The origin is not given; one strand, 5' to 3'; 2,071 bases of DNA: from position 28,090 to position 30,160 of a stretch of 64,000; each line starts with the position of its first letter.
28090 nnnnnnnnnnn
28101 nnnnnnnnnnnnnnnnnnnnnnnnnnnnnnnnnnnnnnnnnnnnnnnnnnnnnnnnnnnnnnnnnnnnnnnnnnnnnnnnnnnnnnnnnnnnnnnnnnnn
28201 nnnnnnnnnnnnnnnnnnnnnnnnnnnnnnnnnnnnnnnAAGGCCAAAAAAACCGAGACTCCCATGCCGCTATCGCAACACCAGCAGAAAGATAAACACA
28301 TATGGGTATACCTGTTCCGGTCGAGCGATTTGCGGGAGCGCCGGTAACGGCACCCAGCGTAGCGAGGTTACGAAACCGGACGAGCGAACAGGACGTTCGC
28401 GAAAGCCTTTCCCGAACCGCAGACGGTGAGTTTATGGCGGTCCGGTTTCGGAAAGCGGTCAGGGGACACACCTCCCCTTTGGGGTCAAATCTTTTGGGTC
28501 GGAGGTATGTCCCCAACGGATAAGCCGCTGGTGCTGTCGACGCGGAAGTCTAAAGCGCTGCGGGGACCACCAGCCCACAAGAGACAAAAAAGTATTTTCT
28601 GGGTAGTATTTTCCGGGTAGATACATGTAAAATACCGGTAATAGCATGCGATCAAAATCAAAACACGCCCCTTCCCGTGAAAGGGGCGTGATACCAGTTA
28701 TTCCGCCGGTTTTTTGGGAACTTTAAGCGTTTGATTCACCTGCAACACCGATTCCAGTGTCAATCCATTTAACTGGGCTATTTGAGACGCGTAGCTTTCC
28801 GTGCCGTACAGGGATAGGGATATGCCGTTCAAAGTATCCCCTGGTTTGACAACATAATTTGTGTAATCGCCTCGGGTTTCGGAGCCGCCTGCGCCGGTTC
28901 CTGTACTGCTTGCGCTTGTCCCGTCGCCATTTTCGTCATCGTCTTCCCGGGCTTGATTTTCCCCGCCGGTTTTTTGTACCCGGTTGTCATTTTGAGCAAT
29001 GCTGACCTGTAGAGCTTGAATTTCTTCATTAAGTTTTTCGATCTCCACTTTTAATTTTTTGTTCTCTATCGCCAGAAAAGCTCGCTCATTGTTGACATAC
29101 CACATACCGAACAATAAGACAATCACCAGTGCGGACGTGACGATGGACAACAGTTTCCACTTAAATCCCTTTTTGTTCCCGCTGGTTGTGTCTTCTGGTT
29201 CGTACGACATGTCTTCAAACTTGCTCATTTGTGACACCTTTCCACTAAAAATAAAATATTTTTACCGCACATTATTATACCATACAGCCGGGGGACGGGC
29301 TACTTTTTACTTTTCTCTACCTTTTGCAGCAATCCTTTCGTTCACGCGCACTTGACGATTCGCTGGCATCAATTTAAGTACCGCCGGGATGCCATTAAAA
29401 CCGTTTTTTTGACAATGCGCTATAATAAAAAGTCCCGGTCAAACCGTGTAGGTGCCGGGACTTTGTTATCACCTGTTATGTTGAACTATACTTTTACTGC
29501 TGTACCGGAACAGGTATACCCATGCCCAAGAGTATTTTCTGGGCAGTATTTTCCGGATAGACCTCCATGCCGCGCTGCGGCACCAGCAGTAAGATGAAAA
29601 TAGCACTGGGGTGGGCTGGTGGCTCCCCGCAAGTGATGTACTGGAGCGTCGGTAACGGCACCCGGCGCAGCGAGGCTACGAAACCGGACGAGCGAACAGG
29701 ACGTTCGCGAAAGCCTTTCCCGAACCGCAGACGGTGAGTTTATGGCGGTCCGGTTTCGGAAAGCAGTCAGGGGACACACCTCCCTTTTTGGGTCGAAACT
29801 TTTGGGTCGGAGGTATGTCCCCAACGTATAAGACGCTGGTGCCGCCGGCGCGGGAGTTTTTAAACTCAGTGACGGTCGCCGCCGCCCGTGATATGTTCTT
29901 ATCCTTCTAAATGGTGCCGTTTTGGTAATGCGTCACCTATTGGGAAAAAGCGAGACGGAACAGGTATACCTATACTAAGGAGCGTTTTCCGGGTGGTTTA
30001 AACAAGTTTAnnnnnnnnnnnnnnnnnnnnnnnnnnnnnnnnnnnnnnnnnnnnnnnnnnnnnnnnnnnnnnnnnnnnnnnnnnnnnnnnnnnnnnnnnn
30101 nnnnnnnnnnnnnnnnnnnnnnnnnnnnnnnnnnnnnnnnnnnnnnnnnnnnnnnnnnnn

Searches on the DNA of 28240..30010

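Call 48: search_rna_families(source=window, start=28240, end=30010, threshold=evalue, max_evalue=10, show_alignments=2)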
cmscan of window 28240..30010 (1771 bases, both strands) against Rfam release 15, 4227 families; matches with E-value up to 10: 5.
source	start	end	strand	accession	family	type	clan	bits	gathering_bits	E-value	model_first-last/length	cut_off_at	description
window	28378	28443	+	RF01731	TwoAYGGAY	Cis-reg;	CL00106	27.7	43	0.12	46-112/168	no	TwoAYGGAY RNA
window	29686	29751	+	RF01731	TwoAYGGAY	Cis-reg;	CL00106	27.7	43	0.12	46-112/168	no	TwoAYGGAY RNA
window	28654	28723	-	RF02371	PyrG_leader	Cis-reg; leader;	-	23.6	65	2.8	1-78/78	no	PyrG leader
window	28651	28694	+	RF01376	CRISPR-DR63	Gene; CRISPR;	CL00015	20.8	37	3.6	1-37/37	no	CRISPR RNA direct repeat element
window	28353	28415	+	RF01763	Guanidine-III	Cis-reg; riboswitch;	-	14.5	36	4.9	1-67/67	no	Guanidine-III riboswitch aptamer (yKKC-III)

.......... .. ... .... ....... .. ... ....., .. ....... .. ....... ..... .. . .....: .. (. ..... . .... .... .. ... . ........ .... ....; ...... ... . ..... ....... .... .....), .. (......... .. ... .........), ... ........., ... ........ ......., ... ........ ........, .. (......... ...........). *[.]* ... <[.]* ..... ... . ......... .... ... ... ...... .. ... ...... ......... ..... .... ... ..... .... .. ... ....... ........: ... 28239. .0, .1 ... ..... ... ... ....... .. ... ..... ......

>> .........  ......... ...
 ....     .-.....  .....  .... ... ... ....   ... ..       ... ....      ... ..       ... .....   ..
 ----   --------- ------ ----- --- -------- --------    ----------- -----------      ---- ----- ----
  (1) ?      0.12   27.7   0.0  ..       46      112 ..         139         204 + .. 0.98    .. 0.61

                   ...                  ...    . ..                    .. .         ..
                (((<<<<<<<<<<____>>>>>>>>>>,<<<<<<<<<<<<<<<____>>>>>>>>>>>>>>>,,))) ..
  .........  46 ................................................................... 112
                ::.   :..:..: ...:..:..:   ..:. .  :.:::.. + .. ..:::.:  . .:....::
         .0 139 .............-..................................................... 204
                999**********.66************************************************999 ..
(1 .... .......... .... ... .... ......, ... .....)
